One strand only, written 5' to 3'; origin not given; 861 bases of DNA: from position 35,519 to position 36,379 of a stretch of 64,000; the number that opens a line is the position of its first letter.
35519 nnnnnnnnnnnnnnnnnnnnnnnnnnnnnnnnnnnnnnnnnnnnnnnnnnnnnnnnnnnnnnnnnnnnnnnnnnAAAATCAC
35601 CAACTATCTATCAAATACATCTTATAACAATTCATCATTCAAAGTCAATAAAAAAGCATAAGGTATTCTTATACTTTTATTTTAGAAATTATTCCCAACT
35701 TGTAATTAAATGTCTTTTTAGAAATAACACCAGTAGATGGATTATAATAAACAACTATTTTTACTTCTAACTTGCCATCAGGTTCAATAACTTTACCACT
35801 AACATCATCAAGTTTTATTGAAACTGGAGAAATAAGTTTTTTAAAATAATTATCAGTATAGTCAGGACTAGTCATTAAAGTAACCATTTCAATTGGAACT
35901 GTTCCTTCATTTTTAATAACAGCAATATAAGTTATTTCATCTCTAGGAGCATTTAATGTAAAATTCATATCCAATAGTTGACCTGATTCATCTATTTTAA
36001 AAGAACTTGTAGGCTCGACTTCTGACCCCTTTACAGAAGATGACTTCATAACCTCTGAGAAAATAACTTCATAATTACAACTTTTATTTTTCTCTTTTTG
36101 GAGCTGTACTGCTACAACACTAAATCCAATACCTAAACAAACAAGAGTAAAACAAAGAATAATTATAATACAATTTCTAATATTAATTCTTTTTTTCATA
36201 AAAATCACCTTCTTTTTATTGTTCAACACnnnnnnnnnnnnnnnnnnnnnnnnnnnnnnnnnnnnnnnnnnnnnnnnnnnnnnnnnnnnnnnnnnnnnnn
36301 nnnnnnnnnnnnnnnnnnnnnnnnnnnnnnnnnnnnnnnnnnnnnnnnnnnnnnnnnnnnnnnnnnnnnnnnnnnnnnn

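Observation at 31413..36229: Six-gene block of unknown function transcribed directly downstream of pbpB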

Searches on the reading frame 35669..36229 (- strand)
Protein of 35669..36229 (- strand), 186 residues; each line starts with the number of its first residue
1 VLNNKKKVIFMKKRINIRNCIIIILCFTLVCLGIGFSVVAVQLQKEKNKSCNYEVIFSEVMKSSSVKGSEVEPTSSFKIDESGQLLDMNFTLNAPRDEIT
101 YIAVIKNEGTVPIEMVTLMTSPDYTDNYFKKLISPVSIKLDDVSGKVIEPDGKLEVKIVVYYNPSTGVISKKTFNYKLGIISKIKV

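Call 3: search_protein_families(library=pfam, proteins=[window:35669-36229:-], max_evalue=0.1)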
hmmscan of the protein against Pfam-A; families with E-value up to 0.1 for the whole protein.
window:35669-36229:- (186 aa): 1 family
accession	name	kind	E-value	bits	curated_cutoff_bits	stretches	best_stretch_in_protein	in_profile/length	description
PF15868.10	MBF2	-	0.095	13.6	25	0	33-55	64-86/90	Transcription activator MBF2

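Call 4: search_protein_families(library=ncbifam, proteins=[window:35669-36229:-], max_evalue=0.1)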
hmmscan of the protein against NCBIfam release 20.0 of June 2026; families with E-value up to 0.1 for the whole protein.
window:35669-36229:- (186 aa): 1 family
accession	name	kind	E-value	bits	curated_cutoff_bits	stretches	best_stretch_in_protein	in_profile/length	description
NF051875.1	glycan_WsfD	subfamily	0.067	11.9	80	1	8-65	210-263/452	glycan biosynthesis hexose transferase WsfD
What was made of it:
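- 35669..36199 (-): A186 (176 aa from the ATG at 36199; the ORF list extends it to a GTG at 36229). Type-II membrane protein with an extracytoplasmic Ig-like beta-sandwich. No Pfam or NCBIfam hit (calls 3, 4).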

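Call 5: list_cluster_members(proteins=[window:35669-36229:-, window:34954-35592:-, window:33009-34826:-, window:32734-33000:-, window:32348-32677:-, window:31413-32351:-, window:36216-38363:-])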
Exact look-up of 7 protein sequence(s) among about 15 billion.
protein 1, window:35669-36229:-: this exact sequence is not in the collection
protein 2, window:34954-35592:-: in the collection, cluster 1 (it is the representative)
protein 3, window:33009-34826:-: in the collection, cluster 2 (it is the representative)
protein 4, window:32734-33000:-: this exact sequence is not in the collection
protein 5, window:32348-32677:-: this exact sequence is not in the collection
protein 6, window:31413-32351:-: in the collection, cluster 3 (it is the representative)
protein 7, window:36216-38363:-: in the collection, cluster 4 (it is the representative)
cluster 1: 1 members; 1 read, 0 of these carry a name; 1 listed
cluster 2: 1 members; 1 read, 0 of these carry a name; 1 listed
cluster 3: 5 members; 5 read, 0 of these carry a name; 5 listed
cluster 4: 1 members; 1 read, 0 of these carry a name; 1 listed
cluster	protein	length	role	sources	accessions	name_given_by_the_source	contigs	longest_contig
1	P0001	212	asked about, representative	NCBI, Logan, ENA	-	-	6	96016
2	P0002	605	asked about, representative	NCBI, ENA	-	-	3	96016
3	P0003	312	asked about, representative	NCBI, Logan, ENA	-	-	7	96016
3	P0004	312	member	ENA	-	-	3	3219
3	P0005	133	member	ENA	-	-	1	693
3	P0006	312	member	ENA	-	-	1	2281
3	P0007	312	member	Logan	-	-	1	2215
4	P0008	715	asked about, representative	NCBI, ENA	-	-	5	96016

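Call 7: find_encoding_contigs(protein=P0003, flank=10000, max_places=6)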
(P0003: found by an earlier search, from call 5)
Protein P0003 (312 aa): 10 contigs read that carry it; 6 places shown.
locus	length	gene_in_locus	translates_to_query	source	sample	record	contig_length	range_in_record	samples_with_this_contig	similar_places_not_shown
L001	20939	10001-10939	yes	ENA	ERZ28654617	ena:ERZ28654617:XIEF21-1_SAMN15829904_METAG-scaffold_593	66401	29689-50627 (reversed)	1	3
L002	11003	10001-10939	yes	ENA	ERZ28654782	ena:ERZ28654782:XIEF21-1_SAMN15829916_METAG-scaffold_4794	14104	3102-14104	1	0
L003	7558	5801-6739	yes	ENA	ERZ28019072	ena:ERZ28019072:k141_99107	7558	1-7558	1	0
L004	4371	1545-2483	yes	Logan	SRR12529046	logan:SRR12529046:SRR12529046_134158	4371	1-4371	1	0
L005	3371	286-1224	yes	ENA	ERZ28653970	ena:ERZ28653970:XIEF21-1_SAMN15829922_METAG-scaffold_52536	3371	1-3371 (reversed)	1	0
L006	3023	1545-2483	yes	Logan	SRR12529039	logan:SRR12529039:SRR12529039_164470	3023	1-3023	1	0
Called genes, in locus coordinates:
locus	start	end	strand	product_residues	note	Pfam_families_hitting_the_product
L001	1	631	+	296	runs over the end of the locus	PF04280:Tim44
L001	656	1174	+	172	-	PF09419:PGP_phosphatase, PF00702:Hydrolase (faint), PF08282:Hydrolase_3 (faint), PF13419:HAD_2 (weak), PF13242:Hydrolase_like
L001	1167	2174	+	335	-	PF02421:FeoB_N (faint), PF00071:Ras (faint), PF03193:RsgA_GTPase, PF00009:GTP_EFTU (faint), PF00350:Dynamin_N (faint), PF01926:MMR_HSR1, PF04548:AIG1 (weak), PF21516:YqeH-like_C (faint)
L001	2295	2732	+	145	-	PF02381:MraZ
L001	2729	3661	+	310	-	PF01795:Methyltransf_5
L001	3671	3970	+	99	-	PF04977:DivIC (weak)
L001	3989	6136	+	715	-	PF03717:PBP_dimer, PF00905:Transpeptidase, PF03793:PASTA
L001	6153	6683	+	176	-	-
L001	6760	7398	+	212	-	-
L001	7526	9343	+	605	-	PF05887:Trypan_PARP (faint)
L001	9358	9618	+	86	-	-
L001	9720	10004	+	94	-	-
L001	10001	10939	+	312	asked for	-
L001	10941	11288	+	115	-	PF00462:Glutaredoxin (weak), PF03960:ArsC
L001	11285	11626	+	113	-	PF01880:Desulfoferrodox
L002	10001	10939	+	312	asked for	-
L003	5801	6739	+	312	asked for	-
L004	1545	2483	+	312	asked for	-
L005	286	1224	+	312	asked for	-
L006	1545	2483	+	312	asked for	-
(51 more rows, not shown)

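Call 19: find_homologous_proteins(query=window:35669-36229:-, max_evalue=0.001)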
Query window:35669-36229:- (186 aa): 13 proteins with E <= 0.001 among 58 candidates.
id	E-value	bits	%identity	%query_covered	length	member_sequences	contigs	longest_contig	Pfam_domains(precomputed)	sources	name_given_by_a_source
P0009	7.7e-106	369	99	95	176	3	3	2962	-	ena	-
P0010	7.5e-80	285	72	88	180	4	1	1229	-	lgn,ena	-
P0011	2.6e-79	283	74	95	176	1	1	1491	-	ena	-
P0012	6.8e-79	282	75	95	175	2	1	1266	-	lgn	-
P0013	1.3e-65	238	63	96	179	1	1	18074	-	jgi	-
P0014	8.3e-49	184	51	93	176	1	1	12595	-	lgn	-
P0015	1.0e-47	180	53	93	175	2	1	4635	-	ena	-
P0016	6.2e-45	171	47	93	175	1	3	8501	-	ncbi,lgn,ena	-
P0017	4.2e-44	168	48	92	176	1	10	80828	-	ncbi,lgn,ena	-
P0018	4.0e-43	165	49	93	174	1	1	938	-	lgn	-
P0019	5.5e-43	165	48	93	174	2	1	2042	-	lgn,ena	-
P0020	7.6e-43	164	46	94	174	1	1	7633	-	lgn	-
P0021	1.4e-42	163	47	93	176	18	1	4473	-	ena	-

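Call 25: predict_structure(alignment_id=A1)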
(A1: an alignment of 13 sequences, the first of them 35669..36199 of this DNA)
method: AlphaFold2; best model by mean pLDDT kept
length: 176 residues; sequences in the alignment: 13
mean_pLDDT: 89.1   pTM: 0.71
mean pLDDT of the five models: 89.1, 86.7, 85.4, 82.9, 82.6
residues with pLDDT >= 90: 109; 70-90: 55; 50-70: 12; < 50: 0
segments of 3 or more residues with pLDDT < 50: none
pLDDT, mean of each block of 10 residues (from residue 1): 73 90 89 70 90 88 93 95 93 95 95 90 90 95 96 76 94 90
secondary structure, 60 per line:
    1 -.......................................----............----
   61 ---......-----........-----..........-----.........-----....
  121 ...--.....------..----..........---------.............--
elements in order: H2-40 E45-56 E64-69 E75-82 E88-97 E103-111 H117-123 E126-130 E143-152 E162-174
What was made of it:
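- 35669..36199 (-): AF2 pLDDT 89, helix 2-40 plus 8 strands (call 25).
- Closest known: Lineage-specific membrane proteins encoded in Firmicute dcw clusters. Different: A186 is an Ig-like sandwich (call 25).
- Checked: The A186 ectodomain is a beta-sandwich (AF2 pLDDT 89, call 25).
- A186 model: call 25.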

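Call 29: fold_search(model_id=the predicted structure, library=pdb)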
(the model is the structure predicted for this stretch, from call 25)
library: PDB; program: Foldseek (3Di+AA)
matches with E <= 10: 786; with E <= 0.001: 1
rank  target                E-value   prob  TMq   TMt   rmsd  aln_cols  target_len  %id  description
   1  4c47_A                7.8e-04  0.98  0.28  0.26  16.8       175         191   13  Salmonella enterica trimeric lipoprotein SadB (released 2014-01-08)
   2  9qpq_H                1.1e-03  1.00  0.33  0.26   5.1       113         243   13  The structure of the COPI leaf bound to GOLPH3 (released 2025-10-22)
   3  1om9_A                1.4e-03  0.92  0.28  0.32   8.7       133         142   10  Structure of the GGA1-appendage in complex with the p56 binding peptide (released 2003-07-29)
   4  4c47_B                3.0e-03  0.47  0.17  0.16  17.2       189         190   11  Salmonella enterica trimeric lipoprotein SadB (released 2014-01-08)
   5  2dwx_C                3.3e-03  0.91  0.29  0.36   8.4       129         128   10  Co-crystal Structure Analysis of GGA1-GAE with the WNSF motif (released 2007-04-17)
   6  1w80_A                3.8e-03  0.99  0.34  0.25   9.5       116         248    9  Crystal structure of the alpha-adaptin appendage domain, from the AP2 adaptor complex, bound to 2 peptides from Synapt (released 2004-10-27)
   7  8awn                  5.4e-03  0.85  0.24  0.35  11.7       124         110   12  Crystal structure of a manganese-containing cupin (tm1459) from Thermotoga maritima, variant C106Q (released 2023-03-08)
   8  2dwx_A                6.1e-03  0.90  0.29  0.38   9.0       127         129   11  Co-crystal Structure Analysis of GGA1-GAE with the WNSF motif (released 2007-04-17)
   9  1na8_B                6.1e-03  0.89  0.29  0.34   8.8       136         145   10  Crystal structure of ADP-ribosylation factor binding protein GGA1 (released 2003-07-29)
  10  4c47_C                6.1e-03  0.44  0.17  0.16  16.1       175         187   11  Salmonella enterica trimeric lipoprotein SadB (released 2014-01-08)
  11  3mnm_A                7.8e-03  0.92  0.30  0.43   8.7       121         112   12  Crystal structure of GAE domain of GGA2p from Saccharomyces cerevisiae (released 2010-09-08)
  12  9pue_A                8.8e-03  0.97  0.34  0.25  10.9       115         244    7  Structure of Alpha Appendage of AP2 bound to the FxDxF motif derived of CCDC32 (released 2026-04-08)
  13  2dwy_C                8.8e-03  0.85  0.30  0.38   9.1       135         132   11  Crystal Structure Analysis of GGA1-GAE (released 2007-04-17)
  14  1p4u_A                8.8e-03  0.82  0.29  0.33   8.2       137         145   13  CRYSTAL STRUCTURE OF GGA3 GAE DOMAIN IN COMPLEX WITH RABAPTIN-5 PEPTIDE (released 2003-07-29)
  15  8h2i_cM               8.8e-03  0.20  0.17  0.13  14.8       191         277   10  Near-atomic structure of five-fold averaged PBCV-1 capsid (released 2022-11-16)
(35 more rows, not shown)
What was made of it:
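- On FtsQ/DivIB: The A186 model is an 8-strand Ig-like sandwich (calls 25, 29).
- The A186 fold is a generic Ig-like sandwich (calls 25, 29).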

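Call 38: find_encoding_contigs(protein=P0013, flank=10000, max_places=2)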
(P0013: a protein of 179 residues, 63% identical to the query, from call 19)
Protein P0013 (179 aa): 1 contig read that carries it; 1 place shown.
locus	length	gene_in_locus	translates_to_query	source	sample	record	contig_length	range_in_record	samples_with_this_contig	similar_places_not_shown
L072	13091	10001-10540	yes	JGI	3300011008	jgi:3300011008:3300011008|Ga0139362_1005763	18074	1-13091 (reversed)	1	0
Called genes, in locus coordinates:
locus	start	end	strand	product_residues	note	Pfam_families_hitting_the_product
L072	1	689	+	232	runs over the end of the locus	PF04542:Sigma70_r2, PF04545:Sigma70_r4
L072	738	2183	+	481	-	PF16403:Bact_surface_Ig-like, PF01522:Polysacc_deac_1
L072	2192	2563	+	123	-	PF04280:Tim44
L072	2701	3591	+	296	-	PF04280:Tim44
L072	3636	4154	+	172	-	PF09419:PGP_phosphatase (faint), PF13242:Hydrolase_like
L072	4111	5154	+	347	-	PF02421:FeoB_N (faint), PF00071:Ras (faint), PF00350:Dynamin_N (faint), PF00009:GTP_EFTU (faint), PF03193:RsgA_GTPase, PF01926:MMR_HSR1, PF21516:YqeH-like_C (faint)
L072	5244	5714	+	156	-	PF02381:MraZ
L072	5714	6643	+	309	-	PF01795:Methyltransf_5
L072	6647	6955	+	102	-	PF04977:DivIC (weak)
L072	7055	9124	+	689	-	PF03717:PBP_dimer, PF00905:Transpeptidase, PF03793:PASTA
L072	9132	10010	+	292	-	-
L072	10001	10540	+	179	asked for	-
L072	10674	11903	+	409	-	-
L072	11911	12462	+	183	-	-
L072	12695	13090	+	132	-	?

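Call 62: search_protein_families(library=phrogs, proteins=[window:35669-36229:-], max_evalue=0.01)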
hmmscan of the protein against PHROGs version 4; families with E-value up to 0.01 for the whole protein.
window:35669-36229:- (186 aa): 0 families

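Call 63: search_protein_families(library=padloc, proteins=[window:35669-36229:-], max_evalue=0.01)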
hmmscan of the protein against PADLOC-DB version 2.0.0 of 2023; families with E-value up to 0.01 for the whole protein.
window:35669-36229:- (186 aa): 0 families

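Call 93: find_encoding_contigs(protein=P0014, flank=6000, max_places=2)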
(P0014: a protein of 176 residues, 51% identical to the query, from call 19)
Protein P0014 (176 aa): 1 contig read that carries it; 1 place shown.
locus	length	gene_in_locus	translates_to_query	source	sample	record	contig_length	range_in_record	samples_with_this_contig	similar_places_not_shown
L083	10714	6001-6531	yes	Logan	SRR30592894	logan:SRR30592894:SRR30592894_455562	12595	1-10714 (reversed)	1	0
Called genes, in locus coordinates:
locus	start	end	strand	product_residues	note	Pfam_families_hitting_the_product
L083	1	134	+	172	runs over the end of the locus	PF00702:Hydrolase (weak), PF09419:PGP_phosphatase (faint), PF13419:HAD_2 (faint), PF08282:Hydrolase_3 (weak), PF13242:Hydrolase_like (weak)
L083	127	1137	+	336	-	PF02421:FeoB_N (faint), PF00350:Dynamin_N (faint), PF04548:AIG1 (faint), PF00071:Ras (faint), PF00009:GTP_EFTU (faint), PF03193:RsgA_GTPase, PF21516:YqeH-like_C (faint), PF01926:MMR_HSR1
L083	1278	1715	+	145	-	PF02381:MraZ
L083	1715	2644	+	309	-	PF01795:Methyltransf_5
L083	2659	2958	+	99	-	PF04977:DivIC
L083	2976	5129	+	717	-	PF03717:PBP_dimer, PF00905:Transpeptidase, PF03793:PASTA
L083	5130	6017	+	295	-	-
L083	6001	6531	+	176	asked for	-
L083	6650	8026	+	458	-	-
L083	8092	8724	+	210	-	-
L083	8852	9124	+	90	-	PF06949:DUF1292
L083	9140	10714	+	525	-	?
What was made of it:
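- On DUF1292 (PF06949): The precomputed Pfam annotation of the L083 orthologue is also DUF1292 (call 93).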

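Call 94: find_encoding_contigs(protein=P0020, flank=6000, max_places=2)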
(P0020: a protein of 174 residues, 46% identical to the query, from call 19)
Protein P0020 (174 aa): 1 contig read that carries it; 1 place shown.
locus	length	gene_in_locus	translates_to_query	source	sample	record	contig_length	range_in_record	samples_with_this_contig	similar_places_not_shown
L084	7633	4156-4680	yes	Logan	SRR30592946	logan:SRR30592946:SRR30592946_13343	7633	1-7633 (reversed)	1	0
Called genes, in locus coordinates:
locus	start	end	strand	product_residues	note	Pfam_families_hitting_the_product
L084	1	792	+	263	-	?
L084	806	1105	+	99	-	PF04977:DivIC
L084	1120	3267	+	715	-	PF03717:PBP_dimer, PF00905:Transpeptidase, PF03793:PASTA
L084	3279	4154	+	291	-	-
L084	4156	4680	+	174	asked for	-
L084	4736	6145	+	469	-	-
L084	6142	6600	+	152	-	PF00383:dCMP_cyt_deam_1, PF14437:MafB19-deam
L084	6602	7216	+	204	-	-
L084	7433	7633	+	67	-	?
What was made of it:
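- Three A homologues found without reference to pbp2B are all next to it: calls 38, 93, 94.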
